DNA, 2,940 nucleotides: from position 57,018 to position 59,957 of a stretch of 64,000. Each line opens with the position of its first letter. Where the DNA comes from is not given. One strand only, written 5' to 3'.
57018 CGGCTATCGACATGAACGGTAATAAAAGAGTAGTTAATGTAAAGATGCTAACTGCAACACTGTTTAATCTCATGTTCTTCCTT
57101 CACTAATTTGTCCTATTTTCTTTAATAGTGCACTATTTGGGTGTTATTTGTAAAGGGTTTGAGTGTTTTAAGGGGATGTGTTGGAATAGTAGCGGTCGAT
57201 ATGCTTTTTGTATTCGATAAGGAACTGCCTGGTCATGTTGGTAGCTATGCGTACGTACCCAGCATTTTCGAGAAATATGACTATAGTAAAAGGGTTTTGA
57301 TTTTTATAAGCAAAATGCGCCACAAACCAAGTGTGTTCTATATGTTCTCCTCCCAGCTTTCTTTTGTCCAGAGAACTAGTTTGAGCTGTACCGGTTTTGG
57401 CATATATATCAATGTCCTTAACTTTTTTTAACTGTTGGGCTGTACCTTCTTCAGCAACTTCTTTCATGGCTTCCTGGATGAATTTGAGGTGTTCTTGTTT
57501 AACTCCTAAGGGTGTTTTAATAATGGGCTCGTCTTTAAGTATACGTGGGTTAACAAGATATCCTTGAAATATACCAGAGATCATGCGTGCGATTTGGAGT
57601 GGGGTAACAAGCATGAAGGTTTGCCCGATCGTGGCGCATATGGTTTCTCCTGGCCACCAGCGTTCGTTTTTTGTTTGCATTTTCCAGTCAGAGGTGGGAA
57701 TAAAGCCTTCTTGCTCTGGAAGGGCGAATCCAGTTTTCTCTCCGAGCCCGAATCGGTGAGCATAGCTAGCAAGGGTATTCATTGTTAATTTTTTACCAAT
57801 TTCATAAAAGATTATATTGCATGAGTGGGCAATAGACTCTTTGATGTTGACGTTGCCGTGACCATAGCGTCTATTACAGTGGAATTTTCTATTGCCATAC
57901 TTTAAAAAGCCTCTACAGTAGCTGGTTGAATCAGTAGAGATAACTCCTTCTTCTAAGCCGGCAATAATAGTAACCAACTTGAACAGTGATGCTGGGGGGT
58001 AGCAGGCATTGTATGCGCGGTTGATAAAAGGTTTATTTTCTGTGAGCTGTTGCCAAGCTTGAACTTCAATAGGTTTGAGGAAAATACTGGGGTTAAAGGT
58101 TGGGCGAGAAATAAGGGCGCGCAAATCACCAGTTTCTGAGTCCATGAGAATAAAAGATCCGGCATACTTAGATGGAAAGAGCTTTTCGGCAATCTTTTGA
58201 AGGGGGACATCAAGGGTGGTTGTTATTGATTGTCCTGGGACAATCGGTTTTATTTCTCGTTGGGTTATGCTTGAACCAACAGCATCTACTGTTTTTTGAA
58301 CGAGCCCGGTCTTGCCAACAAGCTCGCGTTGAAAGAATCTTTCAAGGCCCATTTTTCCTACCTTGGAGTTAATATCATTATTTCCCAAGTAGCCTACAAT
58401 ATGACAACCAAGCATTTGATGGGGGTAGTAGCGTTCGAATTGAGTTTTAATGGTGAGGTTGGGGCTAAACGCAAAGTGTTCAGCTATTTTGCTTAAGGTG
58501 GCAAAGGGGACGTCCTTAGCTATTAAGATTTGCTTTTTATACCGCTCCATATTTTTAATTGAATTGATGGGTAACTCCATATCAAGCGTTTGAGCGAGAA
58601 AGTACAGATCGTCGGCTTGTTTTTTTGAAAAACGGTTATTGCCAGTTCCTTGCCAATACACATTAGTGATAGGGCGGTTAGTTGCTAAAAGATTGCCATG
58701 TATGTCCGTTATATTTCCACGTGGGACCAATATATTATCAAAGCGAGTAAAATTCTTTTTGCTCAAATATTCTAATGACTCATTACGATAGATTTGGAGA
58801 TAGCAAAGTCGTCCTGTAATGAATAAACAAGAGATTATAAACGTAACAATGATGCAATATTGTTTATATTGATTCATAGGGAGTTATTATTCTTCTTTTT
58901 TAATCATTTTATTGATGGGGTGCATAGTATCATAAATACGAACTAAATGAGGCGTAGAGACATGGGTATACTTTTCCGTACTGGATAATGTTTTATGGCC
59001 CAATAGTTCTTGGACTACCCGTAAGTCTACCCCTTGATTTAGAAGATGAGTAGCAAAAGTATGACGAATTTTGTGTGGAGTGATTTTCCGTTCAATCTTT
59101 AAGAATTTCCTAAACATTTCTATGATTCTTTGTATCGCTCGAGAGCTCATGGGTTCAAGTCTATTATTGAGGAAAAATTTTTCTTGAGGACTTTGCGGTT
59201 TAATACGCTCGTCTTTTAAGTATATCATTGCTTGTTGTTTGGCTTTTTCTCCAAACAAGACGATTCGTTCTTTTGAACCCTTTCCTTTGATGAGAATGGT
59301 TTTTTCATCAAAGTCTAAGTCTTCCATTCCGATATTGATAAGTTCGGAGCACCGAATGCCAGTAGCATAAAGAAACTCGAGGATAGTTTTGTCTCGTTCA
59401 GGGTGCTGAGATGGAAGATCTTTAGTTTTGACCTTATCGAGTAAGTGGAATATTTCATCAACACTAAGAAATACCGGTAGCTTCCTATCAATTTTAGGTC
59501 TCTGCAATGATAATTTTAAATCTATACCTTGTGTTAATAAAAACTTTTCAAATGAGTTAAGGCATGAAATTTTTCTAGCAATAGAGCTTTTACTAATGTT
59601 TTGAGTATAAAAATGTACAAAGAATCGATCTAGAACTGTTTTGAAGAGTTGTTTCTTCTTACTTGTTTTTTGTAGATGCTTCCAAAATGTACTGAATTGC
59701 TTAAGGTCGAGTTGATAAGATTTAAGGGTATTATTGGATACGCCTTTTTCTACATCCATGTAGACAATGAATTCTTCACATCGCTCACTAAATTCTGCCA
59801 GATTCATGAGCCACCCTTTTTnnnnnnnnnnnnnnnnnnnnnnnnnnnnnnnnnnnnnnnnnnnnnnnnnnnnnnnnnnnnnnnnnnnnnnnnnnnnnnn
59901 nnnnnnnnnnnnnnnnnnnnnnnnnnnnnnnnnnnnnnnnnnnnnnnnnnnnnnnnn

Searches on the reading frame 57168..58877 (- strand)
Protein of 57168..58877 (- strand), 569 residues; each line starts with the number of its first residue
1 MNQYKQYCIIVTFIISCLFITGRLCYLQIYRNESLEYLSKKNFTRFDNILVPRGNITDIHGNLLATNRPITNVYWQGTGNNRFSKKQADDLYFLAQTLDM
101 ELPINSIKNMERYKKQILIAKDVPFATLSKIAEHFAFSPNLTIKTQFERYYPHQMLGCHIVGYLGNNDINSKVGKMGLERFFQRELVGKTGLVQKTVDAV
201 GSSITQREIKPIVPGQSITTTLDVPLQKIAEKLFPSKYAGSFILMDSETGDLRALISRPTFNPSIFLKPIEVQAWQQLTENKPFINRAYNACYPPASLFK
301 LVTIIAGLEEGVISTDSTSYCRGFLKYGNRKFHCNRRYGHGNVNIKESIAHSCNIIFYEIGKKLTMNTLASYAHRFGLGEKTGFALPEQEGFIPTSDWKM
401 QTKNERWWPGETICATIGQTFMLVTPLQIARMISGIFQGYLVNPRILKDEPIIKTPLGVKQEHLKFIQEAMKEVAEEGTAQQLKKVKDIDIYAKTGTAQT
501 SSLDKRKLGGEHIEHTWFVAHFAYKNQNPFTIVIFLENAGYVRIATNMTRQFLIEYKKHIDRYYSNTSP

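Call 67: search_protein_families(library=pfam, proteins=[window:57168-58877:-], max_evalue=0.001)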
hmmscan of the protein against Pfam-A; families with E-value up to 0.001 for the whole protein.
window:57168-58877:- (569 aa): 2 families
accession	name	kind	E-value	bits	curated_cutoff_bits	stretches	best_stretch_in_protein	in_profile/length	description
PF00905.27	Transpeptidase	-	1.1e-52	179.6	22.1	1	240-540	1-282/299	Penicillin binding protein transpeptidase domain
PF03717.20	PBP_dimer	-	4.5e-25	89.5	24.4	1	51-206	4-178/180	Penicillin-binding Protein dimerisation domain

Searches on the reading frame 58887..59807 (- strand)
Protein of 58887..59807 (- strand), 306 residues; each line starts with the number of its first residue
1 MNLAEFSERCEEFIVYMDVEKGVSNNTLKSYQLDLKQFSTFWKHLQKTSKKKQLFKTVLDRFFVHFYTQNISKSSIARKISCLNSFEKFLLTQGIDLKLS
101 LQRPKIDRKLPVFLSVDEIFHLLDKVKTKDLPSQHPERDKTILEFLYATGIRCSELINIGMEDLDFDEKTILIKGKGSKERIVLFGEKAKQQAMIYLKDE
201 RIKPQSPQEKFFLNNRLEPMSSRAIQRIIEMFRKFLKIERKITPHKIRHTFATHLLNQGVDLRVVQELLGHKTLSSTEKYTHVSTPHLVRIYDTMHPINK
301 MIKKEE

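Call 67: search_protein_families(library=pfam, proteins=[window:58887-59807:-], max_evalue=0.001)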
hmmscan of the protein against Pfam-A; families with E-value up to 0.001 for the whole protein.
window:58887-59807:- (306 aa): 2 families
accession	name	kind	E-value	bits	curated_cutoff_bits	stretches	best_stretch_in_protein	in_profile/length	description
PF00589.27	Phage_integrase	-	2.6e-44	151.5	27.1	1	113-285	2-170/172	Phage integrase family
PF02899.23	Phage_int_SAM_1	-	1.8e-14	54.2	22.3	1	11-94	2-83/83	Phage integrase, N-terminal SAM-like domain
